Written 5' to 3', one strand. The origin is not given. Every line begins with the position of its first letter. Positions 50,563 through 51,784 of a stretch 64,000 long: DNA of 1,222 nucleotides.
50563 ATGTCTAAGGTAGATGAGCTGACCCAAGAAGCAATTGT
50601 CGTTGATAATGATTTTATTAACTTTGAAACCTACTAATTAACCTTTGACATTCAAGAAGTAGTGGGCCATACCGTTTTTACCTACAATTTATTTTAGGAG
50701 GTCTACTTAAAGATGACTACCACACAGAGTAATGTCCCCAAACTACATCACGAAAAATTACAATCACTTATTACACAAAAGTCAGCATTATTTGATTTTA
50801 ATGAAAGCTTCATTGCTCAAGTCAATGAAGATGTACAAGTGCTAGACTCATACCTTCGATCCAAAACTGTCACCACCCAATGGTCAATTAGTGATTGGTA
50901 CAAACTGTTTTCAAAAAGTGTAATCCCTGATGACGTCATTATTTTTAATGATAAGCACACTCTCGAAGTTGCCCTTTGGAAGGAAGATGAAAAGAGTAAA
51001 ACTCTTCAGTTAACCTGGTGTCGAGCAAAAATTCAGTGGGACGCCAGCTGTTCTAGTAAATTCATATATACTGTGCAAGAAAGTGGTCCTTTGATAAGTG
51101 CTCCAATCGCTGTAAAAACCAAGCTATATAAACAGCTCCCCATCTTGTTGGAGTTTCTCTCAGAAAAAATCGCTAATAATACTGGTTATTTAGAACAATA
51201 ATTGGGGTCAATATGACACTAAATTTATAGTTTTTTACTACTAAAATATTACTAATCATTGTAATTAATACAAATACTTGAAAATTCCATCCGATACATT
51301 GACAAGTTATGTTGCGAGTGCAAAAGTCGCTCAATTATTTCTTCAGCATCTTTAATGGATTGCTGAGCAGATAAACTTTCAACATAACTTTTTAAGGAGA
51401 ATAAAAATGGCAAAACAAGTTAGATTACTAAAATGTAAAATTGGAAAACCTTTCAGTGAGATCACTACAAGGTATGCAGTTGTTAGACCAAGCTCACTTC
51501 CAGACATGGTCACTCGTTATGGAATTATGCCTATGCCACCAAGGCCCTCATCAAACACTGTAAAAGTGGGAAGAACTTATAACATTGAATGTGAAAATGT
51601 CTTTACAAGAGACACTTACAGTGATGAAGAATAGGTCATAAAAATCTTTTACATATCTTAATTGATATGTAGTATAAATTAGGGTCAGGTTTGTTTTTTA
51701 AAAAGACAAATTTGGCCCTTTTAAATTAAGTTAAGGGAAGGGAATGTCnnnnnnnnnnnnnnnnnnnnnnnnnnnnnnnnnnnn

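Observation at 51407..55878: RiPP-like cluster: small ORF, radical SAM/SPASM maturase, TPR-tailed ABC exporter, outer-membrane barrel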

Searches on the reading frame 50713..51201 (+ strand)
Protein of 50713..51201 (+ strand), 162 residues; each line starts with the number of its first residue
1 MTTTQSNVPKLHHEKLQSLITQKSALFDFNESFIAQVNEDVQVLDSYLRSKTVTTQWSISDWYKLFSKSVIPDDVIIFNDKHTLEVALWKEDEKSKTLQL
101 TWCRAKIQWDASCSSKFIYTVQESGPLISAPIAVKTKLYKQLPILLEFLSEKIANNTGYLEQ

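Call 3: search_protein_families(library=ncbifam, proteins=[window:50713-51201:+], max_evalue=0.01)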
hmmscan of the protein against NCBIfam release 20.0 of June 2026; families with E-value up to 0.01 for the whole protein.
window:50713-51201:+ (162 aa): 0 families

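Call 4: search_protein_families(library=pfam, proteins=[window:50713-51201:+], max_evalue=0.01)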
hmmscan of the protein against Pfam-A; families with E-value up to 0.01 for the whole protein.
window:50713-51201:+ (162 aa): 0 families

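Call 57: search_protein_families(library=pfam, proteins=[window:50713-51201:+], max_evalue=10)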
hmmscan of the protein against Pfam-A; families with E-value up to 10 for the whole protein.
window:50713-51201:+ (162 aa): 2 families
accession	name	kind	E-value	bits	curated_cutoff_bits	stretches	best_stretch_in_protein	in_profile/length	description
PF11560.13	LAP2alpha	-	0.064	13.1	25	1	11-106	21-114/234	Lamina-associated polypeptide 2 alpha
PF17583.7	DUF5484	-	0.07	13.3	27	1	51-65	20-34/43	Family of unknown function (DUF5484)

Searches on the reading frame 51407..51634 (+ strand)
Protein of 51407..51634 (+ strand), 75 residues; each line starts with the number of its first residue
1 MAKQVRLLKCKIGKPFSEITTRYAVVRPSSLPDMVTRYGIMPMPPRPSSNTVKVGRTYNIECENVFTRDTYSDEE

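Call 3: search_protein_families(library=ncbifam, proteins=[window:51407-51634:+], max_evalue=0.01)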
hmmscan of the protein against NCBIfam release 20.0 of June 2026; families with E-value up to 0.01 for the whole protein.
window:51407-51634:+ (75 aa): 0 families

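Call 4: search_protein_families(library=pfam, proteins=[window:51407-51634:+], max_evalue=0.01)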
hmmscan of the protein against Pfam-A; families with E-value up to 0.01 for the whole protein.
window:51407-51634:+ (75 aa): 0 families

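Call 18: find_homologous_proteins(query=A1, max_evalue=10)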
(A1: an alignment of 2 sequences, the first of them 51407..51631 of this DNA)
Query A1 (2 sequences) (75 aa, profile of the alignment): 2 proteins with E <= 10 among 8 candidates.
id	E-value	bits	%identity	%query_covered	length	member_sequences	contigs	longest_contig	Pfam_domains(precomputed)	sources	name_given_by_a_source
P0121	2.8e-40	154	100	100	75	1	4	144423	-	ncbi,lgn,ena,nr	ncbi:MAG: hypothetical protein ISR65_02655 [Bacteriovoracaceae bacterium]|nr:hypothetical protein [B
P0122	7.4e-33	130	38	52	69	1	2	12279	-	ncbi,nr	ncbi:MAG: hypothetical protein HQK50_16850 [Oligoflexia bacterium]|nr:hypothetical protein [Oligofle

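Call 19: find_encoding_contigs(protein=P0122, flank=10000, max_places=4)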
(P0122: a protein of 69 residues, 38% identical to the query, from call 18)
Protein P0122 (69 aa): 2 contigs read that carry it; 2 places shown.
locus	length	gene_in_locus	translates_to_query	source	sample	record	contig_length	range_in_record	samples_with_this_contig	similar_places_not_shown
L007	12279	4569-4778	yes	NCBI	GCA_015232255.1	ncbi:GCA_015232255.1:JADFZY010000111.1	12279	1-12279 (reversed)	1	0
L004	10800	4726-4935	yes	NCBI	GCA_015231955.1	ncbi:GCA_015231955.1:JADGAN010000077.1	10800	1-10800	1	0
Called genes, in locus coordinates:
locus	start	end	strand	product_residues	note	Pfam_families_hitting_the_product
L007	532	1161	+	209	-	PF19570:DUF6088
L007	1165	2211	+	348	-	PF02661:Fic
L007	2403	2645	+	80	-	-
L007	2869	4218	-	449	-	PF00324:AA_permease, PF13520:AA_permease_2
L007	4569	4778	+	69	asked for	-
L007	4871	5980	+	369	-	PF04055:Radical_SAM, PF13186:SPASM (weak)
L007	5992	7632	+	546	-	PF00664:ABC_membrane, PF02463:SMC_N (faint), PF00005:ABC_tran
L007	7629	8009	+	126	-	-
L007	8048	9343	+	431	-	PF00144:Beta-lactamase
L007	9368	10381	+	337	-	PF00389:2-Hacid_dh, PF02826:2-Hacid_dh_C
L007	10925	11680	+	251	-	PF00078:RVT_1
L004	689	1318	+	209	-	PF19570:DUF6088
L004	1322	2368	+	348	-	PF02661:Fic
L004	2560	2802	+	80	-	-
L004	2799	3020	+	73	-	-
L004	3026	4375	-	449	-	PF00324:AA_permease, PF13520:AA_permease_2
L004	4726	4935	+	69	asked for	-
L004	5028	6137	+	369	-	PF04055:Radical_SAM, PF13186:SPASM (weak)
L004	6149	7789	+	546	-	PF00664:ABC_membrane, PF02463:SMC_N (faint), PF00005:ABC_tran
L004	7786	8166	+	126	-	-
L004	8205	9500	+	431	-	PF00144:Beta-lactamase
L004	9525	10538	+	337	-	PF00389:2-Hacid_dh, PF02826:2-Hacid_dh_C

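Call 57: search_protein_families(library=pfam, proteins=[window:51407-51634:+], max_evalue=10)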
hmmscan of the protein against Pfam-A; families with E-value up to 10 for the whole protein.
window:51407-51634:+ (75 aa): 0 families
